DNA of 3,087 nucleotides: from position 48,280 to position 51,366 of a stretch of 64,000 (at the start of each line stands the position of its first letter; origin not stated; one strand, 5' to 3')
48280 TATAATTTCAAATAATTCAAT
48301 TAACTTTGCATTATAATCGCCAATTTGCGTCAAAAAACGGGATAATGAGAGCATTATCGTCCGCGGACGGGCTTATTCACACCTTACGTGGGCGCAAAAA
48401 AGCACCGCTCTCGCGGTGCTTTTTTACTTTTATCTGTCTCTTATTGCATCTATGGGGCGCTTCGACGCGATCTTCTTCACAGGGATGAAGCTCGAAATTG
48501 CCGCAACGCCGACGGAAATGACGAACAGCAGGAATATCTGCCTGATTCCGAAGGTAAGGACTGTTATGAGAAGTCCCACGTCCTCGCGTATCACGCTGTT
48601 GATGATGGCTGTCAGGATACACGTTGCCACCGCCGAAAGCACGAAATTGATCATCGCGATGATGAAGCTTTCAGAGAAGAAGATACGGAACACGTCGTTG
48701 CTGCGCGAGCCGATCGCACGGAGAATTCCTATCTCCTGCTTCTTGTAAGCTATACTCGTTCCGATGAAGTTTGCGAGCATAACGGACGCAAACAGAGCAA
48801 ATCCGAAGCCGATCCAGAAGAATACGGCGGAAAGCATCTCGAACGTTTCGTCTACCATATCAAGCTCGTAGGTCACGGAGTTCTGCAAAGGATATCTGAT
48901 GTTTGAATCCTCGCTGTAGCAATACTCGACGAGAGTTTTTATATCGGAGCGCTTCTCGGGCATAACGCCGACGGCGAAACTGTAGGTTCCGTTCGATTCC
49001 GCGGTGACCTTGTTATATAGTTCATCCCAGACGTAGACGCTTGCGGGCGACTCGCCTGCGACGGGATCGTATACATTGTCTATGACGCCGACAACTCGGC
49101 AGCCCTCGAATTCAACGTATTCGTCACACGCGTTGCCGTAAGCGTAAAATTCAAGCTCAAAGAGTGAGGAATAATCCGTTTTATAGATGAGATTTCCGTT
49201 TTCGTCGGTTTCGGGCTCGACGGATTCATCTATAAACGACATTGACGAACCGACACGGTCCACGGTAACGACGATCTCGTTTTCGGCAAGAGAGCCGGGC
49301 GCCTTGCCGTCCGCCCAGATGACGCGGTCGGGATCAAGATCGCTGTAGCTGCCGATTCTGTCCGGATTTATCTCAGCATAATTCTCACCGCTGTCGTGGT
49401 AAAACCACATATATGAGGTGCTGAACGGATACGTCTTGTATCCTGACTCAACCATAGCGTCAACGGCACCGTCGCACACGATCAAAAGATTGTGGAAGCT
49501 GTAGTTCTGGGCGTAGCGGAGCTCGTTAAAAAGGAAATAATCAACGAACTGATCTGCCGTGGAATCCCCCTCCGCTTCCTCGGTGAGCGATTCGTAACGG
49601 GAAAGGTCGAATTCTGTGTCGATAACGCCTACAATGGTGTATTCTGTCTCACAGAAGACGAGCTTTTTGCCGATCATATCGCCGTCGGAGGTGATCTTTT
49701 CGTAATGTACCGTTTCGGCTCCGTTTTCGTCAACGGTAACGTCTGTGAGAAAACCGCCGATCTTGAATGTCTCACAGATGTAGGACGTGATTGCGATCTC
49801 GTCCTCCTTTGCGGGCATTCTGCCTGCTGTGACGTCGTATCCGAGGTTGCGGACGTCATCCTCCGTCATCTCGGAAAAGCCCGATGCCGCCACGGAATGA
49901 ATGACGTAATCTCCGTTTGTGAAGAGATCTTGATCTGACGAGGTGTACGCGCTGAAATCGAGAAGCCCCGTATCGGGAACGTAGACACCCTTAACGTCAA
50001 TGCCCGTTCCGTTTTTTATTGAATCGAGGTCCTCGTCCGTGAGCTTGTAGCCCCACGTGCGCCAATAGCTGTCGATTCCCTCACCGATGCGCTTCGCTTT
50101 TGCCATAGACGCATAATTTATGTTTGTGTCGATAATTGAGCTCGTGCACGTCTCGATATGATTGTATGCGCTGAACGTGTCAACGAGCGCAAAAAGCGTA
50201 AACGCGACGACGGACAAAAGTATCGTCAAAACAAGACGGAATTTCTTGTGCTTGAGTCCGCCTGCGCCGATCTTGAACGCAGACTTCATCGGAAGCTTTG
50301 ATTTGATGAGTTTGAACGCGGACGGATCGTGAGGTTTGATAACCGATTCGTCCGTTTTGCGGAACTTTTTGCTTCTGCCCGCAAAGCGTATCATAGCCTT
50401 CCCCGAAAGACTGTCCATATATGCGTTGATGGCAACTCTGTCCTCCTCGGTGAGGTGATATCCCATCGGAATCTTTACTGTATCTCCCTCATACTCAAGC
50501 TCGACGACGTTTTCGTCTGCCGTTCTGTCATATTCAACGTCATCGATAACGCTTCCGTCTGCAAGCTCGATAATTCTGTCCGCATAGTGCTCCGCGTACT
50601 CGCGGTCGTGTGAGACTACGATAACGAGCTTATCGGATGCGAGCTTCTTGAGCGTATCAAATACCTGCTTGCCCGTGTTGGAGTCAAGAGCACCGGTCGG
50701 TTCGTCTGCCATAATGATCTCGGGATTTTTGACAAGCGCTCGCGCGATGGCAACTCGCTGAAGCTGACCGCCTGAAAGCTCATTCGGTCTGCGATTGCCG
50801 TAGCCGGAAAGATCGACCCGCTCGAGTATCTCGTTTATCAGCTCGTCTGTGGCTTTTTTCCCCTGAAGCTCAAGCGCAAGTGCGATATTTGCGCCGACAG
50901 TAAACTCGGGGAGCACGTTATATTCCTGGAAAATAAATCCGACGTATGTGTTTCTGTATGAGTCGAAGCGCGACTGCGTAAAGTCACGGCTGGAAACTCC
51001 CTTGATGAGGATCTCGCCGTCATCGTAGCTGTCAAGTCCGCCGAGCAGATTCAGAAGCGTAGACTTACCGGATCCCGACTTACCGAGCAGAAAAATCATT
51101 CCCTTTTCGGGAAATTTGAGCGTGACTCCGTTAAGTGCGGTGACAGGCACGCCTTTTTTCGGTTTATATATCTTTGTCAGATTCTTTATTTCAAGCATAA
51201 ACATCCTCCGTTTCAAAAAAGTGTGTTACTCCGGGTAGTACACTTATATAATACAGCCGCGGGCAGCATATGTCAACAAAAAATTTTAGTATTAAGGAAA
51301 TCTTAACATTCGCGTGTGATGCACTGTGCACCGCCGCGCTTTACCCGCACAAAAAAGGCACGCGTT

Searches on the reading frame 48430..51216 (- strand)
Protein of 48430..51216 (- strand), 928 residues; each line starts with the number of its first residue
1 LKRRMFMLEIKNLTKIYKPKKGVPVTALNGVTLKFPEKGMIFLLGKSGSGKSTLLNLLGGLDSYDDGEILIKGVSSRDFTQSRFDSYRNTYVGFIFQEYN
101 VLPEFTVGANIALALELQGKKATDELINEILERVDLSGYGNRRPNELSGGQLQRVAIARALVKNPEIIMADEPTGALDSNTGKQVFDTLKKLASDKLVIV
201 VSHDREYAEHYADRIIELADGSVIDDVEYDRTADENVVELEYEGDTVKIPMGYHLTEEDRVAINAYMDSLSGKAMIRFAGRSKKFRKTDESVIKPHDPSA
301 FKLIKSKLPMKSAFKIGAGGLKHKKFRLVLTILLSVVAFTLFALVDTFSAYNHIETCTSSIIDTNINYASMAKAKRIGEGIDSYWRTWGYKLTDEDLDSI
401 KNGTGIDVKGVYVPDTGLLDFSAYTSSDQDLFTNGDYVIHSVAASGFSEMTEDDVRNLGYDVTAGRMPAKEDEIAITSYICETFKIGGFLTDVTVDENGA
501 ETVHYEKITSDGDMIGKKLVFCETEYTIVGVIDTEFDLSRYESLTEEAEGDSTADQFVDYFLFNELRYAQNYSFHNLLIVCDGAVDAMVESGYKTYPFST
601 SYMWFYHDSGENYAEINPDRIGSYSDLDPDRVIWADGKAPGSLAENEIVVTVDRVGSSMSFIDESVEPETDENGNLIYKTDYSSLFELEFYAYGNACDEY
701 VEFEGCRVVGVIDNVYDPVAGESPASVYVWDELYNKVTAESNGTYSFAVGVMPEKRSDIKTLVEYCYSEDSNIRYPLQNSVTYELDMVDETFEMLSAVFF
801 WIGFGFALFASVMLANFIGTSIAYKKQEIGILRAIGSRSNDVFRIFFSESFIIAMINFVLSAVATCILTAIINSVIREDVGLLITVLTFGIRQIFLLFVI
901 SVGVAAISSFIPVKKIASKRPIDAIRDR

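Call 20: search_protein_families(library=pfam, proteins=[window:48430-51216:-], max_evalue=0.001)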
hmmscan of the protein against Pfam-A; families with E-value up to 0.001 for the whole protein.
window:48430-51216:- (928 aa): 6 families
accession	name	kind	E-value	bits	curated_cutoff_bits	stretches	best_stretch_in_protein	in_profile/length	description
PF00005.33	ABC_tran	-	2.1e-30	106.5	25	1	28-174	1-136/137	ABC transporter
PF02687.27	FtsX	-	5.1e-14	52.8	25.5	1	802-920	3-119/120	FtsX-like permease C-terminal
PF02463.25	SMC_N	-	4.1e-06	26.8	40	1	37-216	23-209/220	RecF/RecN/SMC N terminal domain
PF16431.10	DUF5028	-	3.9e-05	24.4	29.9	1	666-778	51-147/166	Domain of unknown function (DUF5028)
PF13555.12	AAA_29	-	0.0001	22.4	27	1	29-55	13-39/61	P-loop containing region of AAA domain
PF13401.12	AAA_22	-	0.00014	22.6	27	1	38-196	5-114/130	AAA domain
